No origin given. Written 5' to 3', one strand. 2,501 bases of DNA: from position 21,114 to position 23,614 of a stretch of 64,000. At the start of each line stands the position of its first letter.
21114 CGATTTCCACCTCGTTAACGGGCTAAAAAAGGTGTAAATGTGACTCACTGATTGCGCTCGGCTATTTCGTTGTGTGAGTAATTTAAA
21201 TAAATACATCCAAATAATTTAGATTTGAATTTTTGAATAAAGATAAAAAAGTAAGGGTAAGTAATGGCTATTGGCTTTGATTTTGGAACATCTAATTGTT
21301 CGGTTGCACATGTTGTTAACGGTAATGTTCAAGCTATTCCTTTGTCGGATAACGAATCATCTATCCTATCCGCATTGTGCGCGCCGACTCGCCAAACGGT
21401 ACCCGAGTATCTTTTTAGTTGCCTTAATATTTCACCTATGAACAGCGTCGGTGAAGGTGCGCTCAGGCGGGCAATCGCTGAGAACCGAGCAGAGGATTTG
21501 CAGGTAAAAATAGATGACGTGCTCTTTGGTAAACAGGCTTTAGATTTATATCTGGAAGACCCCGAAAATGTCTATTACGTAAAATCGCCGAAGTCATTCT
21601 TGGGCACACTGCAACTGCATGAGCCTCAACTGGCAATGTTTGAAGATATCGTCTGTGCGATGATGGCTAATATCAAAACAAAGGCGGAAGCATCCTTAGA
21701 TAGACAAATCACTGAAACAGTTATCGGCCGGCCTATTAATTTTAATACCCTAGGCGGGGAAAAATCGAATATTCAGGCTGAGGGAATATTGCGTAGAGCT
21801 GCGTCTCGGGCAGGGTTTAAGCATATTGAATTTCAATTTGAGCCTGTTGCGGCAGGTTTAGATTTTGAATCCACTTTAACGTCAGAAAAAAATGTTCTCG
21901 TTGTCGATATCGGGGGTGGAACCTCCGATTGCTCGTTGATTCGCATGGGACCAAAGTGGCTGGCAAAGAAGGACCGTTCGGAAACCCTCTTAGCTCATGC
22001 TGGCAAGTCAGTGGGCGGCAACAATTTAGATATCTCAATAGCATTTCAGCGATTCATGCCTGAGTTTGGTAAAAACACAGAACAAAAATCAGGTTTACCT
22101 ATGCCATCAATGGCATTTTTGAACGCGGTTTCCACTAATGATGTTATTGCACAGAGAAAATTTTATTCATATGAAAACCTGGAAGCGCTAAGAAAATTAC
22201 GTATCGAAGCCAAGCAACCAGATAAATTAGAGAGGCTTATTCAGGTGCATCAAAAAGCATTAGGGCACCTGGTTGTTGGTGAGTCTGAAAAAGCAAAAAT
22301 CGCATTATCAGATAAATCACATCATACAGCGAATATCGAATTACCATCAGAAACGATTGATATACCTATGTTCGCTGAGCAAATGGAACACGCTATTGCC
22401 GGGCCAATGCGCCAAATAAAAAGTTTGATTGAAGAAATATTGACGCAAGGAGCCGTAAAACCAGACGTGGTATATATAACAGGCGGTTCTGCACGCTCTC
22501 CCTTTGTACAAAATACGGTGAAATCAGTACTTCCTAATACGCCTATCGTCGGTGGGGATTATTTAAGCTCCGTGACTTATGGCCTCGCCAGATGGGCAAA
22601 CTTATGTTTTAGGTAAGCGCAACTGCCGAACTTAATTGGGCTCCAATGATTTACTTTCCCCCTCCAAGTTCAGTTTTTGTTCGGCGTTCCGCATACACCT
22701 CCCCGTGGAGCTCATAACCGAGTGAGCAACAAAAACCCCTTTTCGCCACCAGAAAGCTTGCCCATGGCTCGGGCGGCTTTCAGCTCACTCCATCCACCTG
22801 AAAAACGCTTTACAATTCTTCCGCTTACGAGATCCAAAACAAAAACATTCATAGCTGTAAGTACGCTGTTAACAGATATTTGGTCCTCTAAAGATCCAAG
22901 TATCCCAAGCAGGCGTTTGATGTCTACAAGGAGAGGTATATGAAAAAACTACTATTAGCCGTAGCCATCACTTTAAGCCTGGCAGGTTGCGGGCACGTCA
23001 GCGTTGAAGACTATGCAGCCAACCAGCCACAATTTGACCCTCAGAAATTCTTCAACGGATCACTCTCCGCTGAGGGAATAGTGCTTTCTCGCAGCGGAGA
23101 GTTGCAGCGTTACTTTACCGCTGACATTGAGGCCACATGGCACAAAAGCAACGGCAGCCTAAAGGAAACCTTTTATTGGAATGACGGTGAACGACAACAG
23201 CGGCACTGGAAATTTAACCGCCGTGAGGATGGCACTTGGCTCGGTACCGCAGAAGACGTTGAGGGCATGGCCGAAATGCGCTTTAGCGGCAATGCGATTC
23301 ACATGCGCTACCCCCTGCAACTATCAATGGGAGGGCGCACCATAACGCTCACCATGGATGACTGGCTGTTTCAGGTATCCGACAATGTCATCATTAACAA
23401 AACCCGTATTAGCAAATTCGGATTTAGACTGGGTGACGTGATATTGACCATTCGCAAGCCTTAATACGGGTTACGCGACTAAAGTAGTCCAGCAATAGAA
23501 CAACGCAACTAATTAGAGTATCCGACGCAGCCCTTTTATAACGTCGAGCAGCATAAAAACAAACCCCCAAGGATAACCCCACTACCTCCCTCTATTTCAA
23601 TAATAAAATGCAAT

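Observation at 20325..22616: RNase H1 (hybrid-binding domain) plus YegD-like Hsp70 ATPase pair, apparently the cargo of an integrase-linked module that existed twice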

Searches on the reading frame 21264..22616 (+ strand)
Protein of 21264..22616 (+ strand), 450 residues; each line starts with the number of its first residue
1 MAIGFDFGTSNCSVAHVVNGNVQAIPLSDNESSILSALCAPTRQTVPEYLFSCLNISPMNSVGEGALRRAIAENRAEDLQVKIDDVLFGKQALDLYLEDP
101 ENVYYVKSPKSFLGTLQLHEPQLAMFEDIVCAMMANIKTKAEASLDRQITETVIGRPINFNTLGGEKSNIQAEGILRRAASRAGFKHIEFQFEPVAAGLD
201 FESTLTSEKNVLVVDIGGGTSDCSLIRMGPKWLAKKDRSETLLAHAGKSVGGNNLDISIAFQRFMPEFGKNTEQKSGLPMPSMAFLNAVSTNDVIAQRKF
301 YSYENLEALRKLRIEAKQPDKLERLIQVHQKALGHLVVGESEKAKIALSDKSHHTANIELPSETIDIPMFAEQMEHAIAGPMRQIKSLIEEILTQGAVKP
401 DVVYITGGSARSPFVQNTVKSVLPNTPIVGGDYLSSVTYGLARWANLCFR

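Call 5: search_protein_families(library=pfam, proteins=[window:21264-22616:+], max_evalue=0.01)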
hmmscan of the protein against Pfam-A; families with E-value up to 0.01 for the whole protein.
window:21264-22616:+ (450 aa): 2 families
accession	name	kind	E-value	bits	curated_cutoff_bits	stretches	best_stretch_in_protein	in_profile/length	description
PF00012.26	HSP70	-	9.7e-19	67.4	20.6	2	3-270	2-240/599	Hsp70 protein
PF06723.19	MreB_Mbl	-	1.1e-05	24.8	27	1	133-229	77-165/327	MreB/Mbl protein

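Call 9: find_homologous_proteins(query=window:21264-22613:+)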
Query window:21264-22613:+ (450 aa): 3896 proteins with E <= 0.001 among 8000 candidates; the best 120 are listed.
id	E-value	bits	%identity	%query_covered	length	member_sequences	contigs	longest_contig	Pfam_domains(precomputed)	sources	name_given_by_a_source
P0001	6.6e-270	913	90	100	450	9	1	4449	PF00012.27,PF06723.20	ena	-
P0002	2.4e-256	868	89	96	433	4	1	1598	PF00012.27,PF06723.20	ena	-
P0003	1.3e-247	840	84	100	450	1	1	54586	PF00012.27,PF06723.20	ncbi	ncbi:MAG: molecular chaperone [Amphritea sp.]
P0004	1.8e-231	786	79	100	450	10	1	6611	PF00012.27,PF06723.20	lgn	-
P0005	1.3e-230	784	79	100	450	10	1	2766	PF00012.27,PF06723.20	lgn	-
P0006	1.2e-228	777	76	100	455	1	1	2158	PF00012.27,PF06723.20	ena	-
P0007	2.2e-218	743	73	100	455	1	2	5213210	PF00012.27,PF06723.20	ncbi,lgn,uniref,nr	ncbi:molecular chaperone [Aliamphritea ceti]|uniref:molecular chaperone n=1 Tax=Aliamphritea ceti Ta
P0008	3.8e-218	743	73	100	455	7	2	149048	PF00012.27,PF06723.20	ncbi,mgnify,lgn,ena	mgnify:CR=1 FL=1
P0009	6.2e-212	722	71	100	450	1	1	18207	PF00012.27,PF06723.20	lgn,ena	-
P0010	4.2e-183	627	63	100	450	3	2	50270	PF00012.27,PF06723.20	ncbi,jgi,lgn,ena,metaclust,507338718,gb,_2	metaclust:\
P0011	2.4e-179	615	61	100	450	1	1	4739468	PF00012.27,PF06723.20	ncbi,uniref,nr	ncbi:molecular chaperone [Paraglaciecola aquimarina]|uniref:Molecular chaperone n=1 Tax=Paraglacieco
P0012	8.2e-179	613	62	100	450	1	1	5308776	PF00012.27,PF06723.20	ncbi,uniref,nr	ncbi:molecular chaperone [Paraglaciecola sp. L3A3]|uniref:molecular chaperone n=1 Tax=Paraglaciecola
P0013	9.7e-179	613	62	100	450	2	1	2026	PF00012.27,PF06723.20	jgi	jgi:hypothetical chaperone protein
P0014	1.9e-178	612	62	100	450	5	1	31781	PF00012.27,PF06723.20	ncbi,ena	-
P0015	2.6e-178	611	61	100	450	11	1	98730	PF00012.27,PF06723.20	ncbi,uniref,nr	ncbi:molecular chaperone [Paraglaciecola marina]|uniref:molecular chaperone n=1 Tax=Paraglaciecola m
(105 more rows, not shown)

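Call 12: find_encoding_contigs(protein=P0003, flank=10000, max_places=4)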
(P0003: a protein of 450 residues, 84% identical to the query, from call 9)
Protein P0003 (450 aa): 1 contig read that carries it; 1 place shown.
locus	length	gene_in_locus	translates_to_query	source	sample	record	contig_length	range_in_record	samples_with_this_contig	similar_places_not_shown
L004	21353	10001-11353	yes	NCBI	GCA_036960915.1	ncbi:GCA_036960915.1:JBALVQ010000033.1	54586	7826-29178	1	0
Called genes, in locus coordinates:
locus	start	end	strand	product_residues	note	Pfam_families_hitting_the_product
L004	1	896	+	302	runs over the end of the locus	PF01926:MMR_HSR1, PF02421:FeoB_N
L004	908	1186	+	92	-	-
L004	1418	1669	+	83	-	PF09360:zf-CDGSH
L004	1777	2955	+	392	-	PF00070:Pyr_redox (faint), PF00890:FAD_binding_2, PF01266:DAO (weak), PF03486:HI0933_like, PF07992:Pyr_redox_2 (faint), PF12831:FAD_oxidored, PF13738:Pyr_redox_3 (weak), PF22780:HI0933_like_1st, +1 more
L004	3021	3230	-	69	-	PF13443:HTH_26, PF01381:HTH_3 (faint)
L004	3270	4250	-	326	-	PF13737:DDE_Tnp_1_5, PF01609:DDE_Tnp_1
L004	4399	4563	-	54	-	PF05930:Phage_AlpA, PF12728:HTH_17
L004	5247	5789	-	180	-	PF13683:rve_3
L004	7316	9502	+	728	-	PF02566:OsmC, PF02624:YcaO, PF18381:YcaO_C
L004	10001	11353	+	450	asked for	PF00012:HSP70, PF06723:MreB_Mbl (faint), PF00012:HSP70 (weak)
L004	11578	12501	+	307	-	PF00892:EamA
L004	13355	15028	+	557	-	PF21315:FAN1_HTH, PF08774:VRR_NUC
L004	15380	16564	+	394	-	PF00676:E1_dh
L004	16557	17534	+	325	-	PF02779:Transket_pyr, PF02780:Transketolase_C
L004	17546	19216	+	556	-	PF00364:Biotin_lipoyl, PF25917:BSH_RND (faint), PF25919:BSH_CusB (faint), PF25997:BSH_YhbJ (faint), PF00364:Biotin_lipoyl, PF02817:E3_binding, PF00198:2-oxoacid_dh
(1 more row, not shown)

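Call 13: find_encoding_contigs(protein=P0001, flank=10000, max_places=6)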
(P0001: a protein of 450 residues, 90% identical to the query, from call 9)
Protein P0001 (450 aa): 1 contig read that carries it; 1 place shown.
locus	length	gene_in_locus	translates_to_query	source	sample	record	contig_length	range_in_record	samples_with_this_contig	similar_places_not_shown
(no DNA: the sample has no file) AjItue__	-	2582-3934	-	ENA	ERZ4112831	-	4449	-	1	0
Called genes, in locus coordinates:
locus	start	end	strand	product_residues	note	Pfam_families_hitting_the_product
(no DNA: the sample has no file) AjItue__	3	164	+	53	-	?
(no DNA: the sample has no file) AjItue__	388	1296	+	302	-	PF13426:PAS_9 (faint), PF08447:PAS_3, PF00990:GGDEF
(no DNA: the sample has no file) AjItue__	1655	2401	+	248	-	PF01693:Cauli_VI, PF00075:RNase_H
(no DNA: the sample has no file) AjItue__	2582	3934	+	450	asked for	PF00012:HSP70, PF06723:MreB_Mbl (faint)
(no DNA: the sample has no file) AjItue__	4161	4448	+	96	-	?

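Call 20: search_protein_families(library=padloc, proteins=[window:21264-22616:+], max_evalue=0.01)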
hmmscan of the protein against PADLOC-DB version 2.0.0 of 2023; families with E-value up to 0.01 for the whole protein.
window:21264-22616:+ (450 aa): 1 family
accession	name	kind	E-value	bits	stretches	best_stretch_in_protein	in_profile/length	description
PDLC04731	PDC-M61B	-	2.9e-06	24.3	1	193-256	331-396/588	-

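Call 21: search_protein_families(library=ncbifam, proteins=[window:21264-22616:+], max_evalue=0.001)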
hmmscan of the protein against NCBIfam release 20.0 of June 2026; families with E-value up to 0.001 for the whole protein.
window:21264-22616:+ (450 aa): 12 families
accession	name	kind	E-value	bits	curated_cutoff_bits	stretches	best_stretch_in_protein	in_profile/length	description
NF008673.0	PRK11678.1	equivalog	3.3e-182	606.3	331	1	1-450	1-450/450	molecular chaperone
NF003520.0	PRK05183.1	subfamily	1.9e-20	72.9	620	2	1-229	20-222/621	Fe-S protein assembly chaperone HscA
TIGR01991.1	HscA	equivalog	2.6e-18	65.8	708.55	2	2-229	1-202/600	Fe-S protein assembly chaperone HscA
TIGR02350.1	prok_dnaK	equivalog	2.6e-17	62.4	822.55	1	2-259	2-227/596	molecular chaperone DnaK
NF001413.0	PRK00290.1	equivalog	3.9e-16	58.5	648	1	2-259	4-228/625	molecular chaperone DnaK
NF009946.0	PRK13410.1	equivalog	1.8e-13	49.6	1019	1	120-238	103-216/669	molecular chaperone DnaK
NF002399.0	PRK01433.1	equivalog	1.2e-12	47.3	743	1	116-260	109-238/595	Fe-S protein assembly chaperone HscA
NF009947.0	PRK13411.1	equivalog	7.9e-10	37.4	1002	1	127-234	111-211/662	molecular chaperone DnaK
NF010539.0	PRK13927.1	subfamily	2e-05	23.7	293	1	176-229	118-171/339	rod shape-determining protein MreB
TIGR00904.1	mreB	subfamily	0.00017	20.8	365.75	1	176-229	117-170/334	MreB/Mrl family cell shape determining protein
NF010540.1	PRK13929.1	exception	0.00037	19.7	515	1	118-229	66-170/334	rod-share determining protein MreBH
NF011660.0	PRK15080.1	equivalog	0.00041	19.7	182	0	134-229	79-161/277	ethanolamine utilization protein EutJ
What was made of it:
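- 21187..22657 (+): YegD cassette: gene 21264-22616 with its own 77-nt AT-rich upstream region and 41 nt downstream. NCBIfam PRK11678 at 606 bits (call 21).
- Checked: ORF 21264-22616 (+, 450 aa) matches the NCBIfam YegD equivalog PRK11678 over its full length, 606 bits against a cutoff of 331 (call 21).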

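Call 28: find_related_loci(query=A3, collection=metagenome_contigs, flank=10000)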
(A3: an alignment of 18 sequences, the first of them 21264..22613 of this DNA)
Query A3 (450 aa) in metagenome_contigs; peptide patterns used: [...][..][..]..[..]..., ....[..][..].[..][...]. (x = any residue, [..] = any of these).
600 stretches matched a pattern (row limit reached: there are more); 515 encode a relative of the query (tblastn E <= 1e-3); the best 80 are kept; 80 distinct loci.
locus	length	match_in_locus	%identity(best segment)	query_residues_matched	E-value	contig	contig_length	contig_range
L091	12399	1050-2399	93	1-450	0e+0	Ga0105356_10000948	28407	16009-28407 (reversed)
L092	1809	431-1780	79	1-450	0e+0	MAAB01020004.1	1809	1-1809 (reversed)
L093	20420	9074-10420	61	1-449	0e+0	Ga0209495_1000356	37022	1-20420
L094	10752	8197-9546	60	1-450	0e+0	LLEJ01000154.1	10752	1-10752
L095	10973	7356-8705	59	1-450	0e+0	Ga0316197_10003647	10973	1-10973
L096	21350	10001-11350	59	1-450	0e+0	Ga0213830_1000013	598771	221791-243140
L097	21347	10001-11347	57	1-449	5e-178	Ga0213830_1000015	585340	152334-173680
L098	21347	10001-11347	56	1-449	7e-176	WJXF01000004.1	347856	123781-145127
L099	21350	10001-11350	56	1-450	2e-168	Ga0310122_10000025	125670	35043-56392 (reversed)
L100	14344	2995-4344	55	1-450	1e-168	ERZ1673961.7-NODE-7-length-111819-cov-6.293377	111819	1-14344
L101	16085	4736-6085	55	1-450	3e-167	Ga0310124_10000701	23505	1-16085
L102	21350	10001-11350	55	1-450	2e-166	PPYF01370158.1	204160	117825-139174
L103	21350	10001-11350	56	1-450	5e-166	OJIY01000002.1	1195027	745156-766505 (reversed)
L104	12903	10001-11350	55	1-450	2e-165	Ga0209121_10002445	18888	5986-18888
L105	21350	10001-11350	54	1-450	3e-165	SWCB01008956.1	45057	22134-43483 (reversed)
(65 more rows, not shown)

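Call 35: search_solved_structures(query=window:21264-22613:+, max_evalue=0.001)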
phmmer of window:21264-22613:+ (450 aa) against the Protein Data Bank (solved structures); distinct sequences matched with E-value up to 0.001: 104 (the best 60 are shown).
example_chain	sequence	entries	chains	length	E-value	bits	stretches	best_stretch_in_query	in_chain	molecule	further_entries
6zyh_A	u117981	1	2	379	5.8e-10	41.9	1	127-228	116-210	Endoplasmic reticulum chaperone BiP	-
6cz1_A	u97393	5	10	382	6e-10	41.9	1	127-228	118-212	Endoplasmic reticulum chaperone BiP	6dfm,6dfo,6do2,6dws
3ldl_A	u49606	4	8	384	6.1e-10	41.8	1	127-228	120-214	78 kDa glucose-regulated protein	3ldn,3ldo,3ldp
6h9u_A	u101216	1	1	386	6.1e-10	41.8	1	127-228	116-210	Endoplasmic reticulum chaperone BiP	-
6ha7_A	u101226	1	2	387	6.2e-10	41.8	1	127-228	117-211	Endoplasmic reticulum chaperone BiP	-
9h0c_A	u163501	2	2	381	6.6e-10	41.7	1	127-228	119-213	Endoplasmic reticulum chaperone BiP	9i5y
5evz_A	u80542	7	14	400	7.4e-10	41.5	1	127-228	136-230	78 kDa glucose-regulated protein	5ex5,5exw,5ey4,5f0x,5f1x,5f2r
3iuc_A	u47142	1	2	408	7.8e-10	41.5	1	127-228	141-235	Heat shock 70kDa protein 5 (Glucose-regulated protein, 78kDa)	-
6hab_A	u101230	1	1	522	2.1e-09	40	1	127-228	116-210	Endoplasmic reticulum chaperone BiP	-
6asy_A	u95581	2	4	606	3.7e-09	39.2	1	127-228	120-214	78 kDa glucose-regulated protein | Endoplasmic reticulum chaperone BiP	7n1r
6eob_A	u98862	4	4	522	1e-08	37.7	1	127-228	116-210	78 kDa glucose-regulated protein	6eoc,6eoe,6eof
5o4p_A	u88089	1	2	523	1.1e-08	37.7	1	127-228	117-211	78 kDa glucose-regulated protein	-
7a4u_A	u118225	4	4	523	1.1e-08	37.7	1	127-228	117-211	Endoplasmic reticulum chaperone BiP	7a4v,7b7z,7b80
6zmd_A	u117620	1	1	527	1.1e-08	37.6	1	127-228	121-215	Endoplasmic reticulum chaperone BiP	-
3kvg_A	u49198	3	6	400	1.4e-08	37.4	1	110-228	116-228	Heat shock 70 (HSP70) protein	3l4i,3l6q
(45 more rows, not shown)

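Call 51: find_encoding_contigs(protein=P0004, flank=8000, max_places=3)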
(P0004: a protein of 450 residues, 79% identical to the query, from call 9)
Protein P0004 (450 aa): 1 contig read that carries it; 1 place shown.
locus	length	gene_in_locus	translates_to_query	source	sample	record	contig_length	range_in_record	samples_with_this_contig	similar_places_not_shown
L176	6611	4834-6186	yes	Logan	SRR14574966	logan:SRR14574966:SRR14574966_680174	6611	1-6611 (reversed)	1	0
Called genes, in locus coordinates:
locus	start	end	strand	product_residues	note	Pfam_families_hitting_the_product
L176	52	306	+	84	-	-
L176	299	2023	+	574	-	PF00361:Proton_antipo_M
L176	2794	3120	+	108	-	-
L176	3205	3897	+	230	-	PF08279:HTH_11, PF13280:WYL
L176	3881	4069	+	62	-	-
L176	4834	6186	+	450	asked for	PF00012:HSP70, PF06723:MreB_Mbl (faint)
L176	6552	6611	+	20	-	?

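Call 52: find_encoding_contigs(protein=P0007, flank=8000, max_places=2)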
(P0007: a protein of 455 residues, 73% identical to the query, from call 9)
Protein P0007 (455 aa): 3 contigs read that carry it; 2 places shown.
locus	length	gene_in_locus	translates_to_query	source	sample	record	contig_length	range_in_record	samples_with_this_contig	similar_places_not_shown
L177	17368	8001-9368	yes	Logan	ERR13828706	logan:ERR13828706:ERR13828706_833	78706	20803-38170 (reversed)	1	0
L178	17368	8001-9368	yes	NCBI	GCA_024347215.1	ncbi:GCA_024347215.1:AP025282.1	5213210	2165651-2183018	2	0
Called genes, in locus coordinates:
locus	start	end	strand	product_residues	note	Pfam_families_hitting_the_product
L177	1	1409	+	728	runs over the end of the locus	PF02566:OsmC, PF02624:YcaO, PF18381:YcaO_C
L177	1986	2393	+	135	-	-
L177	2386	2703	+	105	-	-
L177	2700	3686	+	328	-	PF00142:Fer4_NifH (weak), PF01656:CbiA, PF02374:ArsA_ATPase (weak), PF06564:CBP_BcsQ (weak), PF09140:MipZ (faint), PF10609:ParA, PF13614:AAA_31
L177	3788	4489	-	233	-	PF13409:GST_N_2 (weak), PF13417:GST_N_3, PF04399:Glutaredoxin2_C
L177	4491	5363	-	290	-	PF00753:Lactamase_B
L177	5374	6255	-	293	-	PF00753:Lactamase_B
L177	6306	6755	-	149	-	PF07883:Cupin_2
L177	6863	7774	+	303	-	PF00126:HTH_1, PF03466:LysR_substrate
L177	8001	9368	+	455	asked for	PF00012:HSP70, PF06723:MreB_Mbl (faint)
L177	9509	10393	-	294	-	PF01136:Peptidase_U32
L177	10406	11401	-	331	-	PF01136:Peptidase_U32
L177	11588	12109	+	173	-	PF02036:SCP2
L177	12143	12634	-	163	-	PF08534:Redoxin (weak), PF00578:AhpC-TSA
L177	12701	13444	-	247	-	-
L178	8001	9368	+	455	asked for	PF00012:HSP70, PF06723:MreB_Mbl (faint)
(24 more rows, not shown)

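Call 54: search_protein_families(library=padloc, proteins=[L091:2623-3105:+, L091:3413-4726:+], max_evalue=0.001)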
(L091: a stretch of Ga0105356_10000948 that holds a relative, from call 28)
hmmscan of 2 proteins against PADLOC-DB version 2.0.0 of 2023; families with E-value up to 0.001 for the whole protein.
L091:2623-3105:+ (160 aa): 0 families

L091:3413-4726:+ (437 aa): 0 families

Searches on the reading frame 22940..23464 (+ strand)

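Call 5: search_protein_families(library=pfam, proteins=[window:22940-23464:+], max_evalue=0.01)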
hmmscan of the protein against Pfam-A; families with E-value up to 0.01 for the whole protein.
window:22940-23464:+ (174 aa): 1 family
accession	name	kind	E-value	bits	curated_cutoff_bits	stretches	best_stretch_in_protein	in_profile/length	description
PF12915.13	DUF3833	-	4.3e-59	199.2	25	1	12-173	2-163/163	Protein of unknown function (DUF3833)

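Call 20: search_protein_families(library=padloc, proteins=[window:22940-23464:+], max_evalue=0.01)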
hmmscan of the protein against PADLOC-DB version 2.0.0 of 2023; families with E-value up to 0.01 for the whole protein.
window:22940-23464:+ (174 aa): 0 families

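Call 21: search_protein_families(library=ncbifam, proteins=[window:22940-23464:+], max_evalue=0.001)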
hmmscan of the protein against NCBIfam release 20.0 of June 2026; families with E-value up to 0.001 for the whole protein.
window:22940-23464:+ (174 aa): 0 families
